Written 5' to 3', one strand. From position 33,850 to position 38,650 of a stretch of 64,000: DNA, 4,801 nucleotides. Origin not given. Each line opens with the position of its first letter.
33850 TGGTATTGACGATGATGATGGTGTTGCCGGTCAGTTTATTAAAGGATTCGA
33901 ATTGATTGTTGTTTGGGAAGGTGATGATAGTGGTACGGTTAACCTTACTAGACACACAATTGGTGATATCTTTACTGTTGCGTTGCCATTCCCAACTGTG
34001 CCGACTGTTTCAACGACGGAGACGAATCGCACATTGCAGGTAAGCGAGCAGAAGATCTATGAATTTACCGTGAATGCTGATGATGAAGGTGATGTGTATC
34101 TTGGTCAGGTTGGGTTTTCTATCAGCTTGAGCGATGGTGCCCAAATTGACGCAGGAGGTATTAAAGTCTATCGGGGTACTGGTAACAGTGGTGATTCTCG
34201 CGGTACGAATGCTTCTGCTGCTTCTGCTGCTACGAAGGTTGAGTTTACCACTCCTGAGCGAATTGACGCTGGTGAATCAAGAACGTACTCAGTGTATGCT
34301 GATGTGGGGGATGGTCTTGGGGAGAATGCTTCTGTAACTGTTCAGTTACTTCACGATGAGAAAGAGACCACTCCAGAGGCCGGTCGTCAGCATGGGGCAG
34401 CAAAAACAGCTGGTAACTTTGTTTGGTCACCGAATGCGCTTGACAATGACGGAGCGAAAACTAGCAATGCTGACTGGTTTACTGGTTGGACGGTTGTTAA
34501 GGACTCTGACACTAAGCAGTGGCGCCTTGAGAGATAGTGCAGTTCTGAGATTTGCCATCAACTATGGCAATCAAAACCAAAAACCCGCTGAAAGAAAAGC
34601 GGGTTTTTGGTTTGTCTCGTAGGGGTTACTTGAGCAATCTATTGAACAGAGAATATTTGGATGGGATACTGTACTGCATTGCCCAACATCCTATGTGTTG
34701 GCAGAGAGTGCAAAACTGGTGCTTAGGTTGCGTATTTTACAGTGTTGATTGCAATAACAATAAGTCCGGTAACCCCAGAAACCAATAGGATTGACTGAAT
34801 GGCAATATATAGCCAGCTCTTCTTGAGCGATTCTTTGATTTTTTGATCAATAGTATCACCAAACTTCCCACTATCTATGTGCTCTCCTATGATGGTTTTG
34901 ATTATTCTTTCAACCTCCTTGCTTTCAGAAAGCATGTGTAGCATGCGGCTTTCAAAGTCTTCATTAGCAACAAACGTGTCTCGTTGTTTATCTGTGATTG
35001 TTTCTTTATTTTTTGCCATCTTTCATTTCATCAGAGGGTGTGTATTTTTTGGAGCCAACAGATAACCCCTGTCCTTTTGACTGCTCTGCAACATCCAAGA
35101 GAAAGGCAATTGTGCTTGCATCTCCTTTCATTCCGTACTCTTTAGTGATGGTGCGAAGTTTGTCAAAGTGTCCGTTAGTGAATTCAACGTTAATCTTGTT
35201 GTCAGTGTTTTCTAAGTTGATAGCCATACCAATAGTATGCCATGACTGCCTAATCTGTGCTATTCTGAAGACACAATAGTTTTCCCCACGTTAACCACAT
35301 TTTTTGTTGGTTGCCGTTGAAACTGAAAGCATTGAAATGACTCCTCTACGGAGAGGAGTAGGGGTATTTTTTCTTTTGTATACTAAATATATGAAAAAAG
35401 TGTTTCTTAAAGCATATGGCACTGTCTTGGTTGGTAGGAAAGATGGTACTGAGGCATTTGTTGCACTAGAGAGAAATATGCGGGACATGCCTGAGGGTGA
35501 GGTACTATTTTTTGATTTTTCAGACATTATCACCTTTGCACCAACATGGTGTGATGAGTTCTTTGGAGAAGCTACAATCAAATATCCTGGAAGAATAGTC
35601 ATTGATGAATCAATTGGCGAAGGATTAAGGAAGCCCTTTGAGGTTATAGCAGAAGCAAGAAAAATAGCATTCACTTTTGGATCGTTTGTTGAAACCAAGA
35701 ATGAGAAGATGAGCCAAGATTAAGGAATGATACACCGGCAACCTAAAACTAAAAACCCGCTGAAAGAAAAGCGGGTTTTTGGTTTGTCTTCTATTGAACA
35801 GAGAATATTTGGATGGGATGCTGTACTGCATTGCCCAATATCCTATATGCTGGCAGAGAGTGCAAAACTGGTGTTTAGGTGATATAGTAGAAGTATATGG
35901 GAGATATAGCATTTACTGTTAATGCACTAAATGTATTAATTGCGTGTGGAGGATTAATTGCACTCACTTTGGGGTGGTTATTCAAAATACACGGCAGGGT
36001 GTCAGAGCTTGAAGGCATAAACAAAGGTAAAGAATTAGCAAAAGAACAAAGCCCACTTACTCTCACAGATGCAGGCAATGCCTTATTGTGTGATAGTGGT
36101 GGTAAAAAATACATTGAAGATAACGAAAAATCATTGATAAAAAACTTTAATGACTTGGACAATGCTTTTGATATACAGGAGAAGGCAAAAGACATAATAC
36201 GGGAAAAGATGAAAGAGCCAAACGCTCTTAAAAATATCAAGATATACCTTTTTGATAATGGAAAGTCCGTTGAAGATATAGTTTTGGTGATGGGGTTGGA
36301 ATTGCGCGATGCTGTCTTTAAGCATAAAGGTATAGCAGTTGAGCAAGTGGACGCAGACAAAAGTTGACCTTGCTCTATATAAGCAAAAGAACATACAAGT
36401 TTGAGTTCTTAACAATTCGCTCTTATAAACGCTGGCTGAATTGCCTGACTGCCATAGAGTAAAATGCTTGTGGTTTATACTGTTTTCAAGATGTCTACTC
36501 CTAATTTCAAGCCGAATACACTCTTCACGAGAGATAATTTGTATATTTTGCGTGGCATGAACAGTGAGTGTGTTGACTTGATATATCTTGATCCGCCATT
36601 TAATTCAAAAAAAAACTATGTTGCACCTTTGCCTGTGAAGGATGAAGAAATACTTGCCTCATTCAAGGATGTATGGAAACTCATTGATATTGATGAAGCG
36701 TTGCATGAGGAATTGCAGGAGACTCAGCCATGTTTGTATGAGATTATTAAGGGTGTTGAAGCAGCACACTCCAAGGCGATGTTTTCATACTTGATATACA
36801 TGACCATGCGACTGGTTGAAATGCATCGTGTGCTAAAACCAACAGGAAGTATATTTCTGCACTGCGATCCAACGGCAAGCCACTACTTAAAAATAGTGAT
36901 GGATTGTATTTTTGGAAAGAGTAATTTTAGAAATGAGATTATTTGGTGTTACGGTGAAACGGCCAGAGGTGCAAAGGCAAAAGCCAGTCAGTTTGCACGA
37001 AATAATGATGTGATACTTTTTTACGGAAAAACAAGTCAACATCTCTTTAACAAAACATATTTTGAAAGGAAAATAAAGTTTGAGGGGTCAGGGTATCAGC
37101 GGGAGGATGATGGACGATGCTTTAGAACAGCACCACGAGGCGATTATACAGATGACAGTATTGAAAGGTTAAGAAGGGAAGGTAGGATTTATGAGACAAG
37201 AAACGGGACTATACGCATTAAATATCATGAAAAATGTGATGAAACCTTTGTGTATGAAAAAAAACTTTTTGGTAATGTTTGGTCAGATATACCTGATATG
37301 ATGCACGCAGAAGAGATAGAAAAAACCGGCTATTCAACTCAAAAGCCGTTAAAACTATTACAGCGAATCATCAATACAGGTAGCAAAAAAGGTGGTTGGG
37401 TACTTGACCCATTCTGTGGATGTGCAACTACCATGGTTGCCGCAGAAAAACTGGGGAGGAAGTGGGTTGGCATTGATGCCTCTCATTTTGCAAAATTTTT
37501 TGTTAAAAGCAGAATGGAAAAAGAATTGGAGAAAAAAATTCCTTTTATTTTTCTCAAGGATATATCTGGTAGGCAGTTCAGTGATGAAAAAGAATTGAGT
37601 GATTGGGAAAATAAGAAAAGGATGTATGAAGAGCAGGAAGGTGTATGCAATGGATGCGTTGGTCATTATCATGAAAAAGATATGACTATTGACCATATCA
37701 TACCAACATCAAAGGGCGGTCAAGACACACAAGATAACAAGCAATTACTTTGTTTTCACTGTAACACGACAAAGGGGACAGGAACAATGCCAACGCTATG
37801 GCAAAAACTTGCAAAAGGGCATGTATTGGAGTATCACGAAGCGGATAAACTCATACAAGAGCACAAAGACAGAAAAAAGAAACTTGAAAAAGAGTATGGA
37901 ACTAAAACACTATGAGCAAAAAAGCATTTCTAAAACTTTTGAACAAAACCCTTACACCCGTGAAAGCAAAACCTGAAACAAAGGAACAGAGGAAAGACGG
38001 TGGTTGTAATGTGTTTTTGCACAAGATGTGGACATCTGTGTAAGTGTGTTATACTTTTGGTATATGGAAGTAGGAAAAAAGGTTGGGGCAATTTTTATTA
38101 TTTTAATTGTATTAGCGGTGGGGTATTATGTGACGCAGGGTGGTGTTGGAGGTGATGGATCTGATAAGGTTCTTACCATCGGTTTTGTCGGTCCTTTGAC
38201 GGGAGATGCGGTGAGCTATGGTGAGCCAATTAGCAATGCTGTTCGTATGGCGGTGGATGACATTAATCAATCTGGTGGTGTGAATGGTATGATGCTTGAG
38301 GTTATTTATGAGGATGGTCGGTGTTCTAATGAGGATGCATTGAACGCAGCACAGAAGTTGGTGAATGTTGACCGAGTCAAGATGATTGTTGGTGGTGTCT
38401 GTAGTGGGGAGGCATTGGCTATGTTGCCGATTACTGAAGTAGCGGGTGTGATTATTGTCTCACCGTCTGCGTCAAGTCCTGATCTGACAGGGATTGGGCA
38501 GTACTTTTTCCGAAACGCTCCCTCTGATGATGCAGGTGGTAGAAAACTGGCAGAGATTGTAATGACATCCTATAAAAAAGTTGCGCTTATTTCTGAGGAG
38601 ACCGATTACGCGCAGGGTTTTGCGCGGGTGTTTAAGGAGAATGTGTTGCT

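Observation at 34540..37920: A-rich ~3.4-kb islet of small membrane/STAS-like genes plus an MTase-HNH fusion, inserted between two large native genes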

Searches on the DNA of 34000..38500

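Call 7: search_rna_families(source=window, start=34000, end=38500, threshold=evalue, max_evalue=10)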
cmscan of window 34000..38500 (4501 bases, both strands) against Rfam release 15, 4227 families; matches with E-value up to 10: 8.
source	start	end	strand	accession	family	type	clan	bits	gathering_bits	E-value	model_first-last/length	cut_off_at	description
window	35746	35808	-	RF00506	Thr_leader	Cis-reg; leader;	-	20.2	55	1.9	1-118/118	no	Threonine operon leader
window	34493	34611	+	RF02891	AgrB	Gene; antisense;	-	19.4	40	7.9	1-84/84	no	ArsR-gov region gene B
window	35715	35783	+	RF02891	AgrB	Gene; antisense;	-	19.1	40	9.3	1-84/84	no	ArsR-gov region gene B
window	34518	34616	+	RF01772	rnk_pseudo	Cis-reg; leader;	-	18.9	55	8.9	1-108/108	no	Pseudomonas rnk leader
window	35746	35849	-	RF01416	NrrF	Gene; antisense;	-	18.1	60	2.9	1-160/160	no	NrrF RNA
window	35681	35784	+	RF00513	Trp_leader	Cis-reg; leader;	-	17.2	41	7.2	1-100/100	no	Tryptophan operon leader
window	37267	37294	+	RF00039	DicF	Gene; antisense;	-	15.8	48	7.9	1-52/52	no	DicF RNA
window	37444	37559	+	RF00516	ylbH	Cis-reg; leader;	-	15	50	8.5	1-122/122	no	ylbH leader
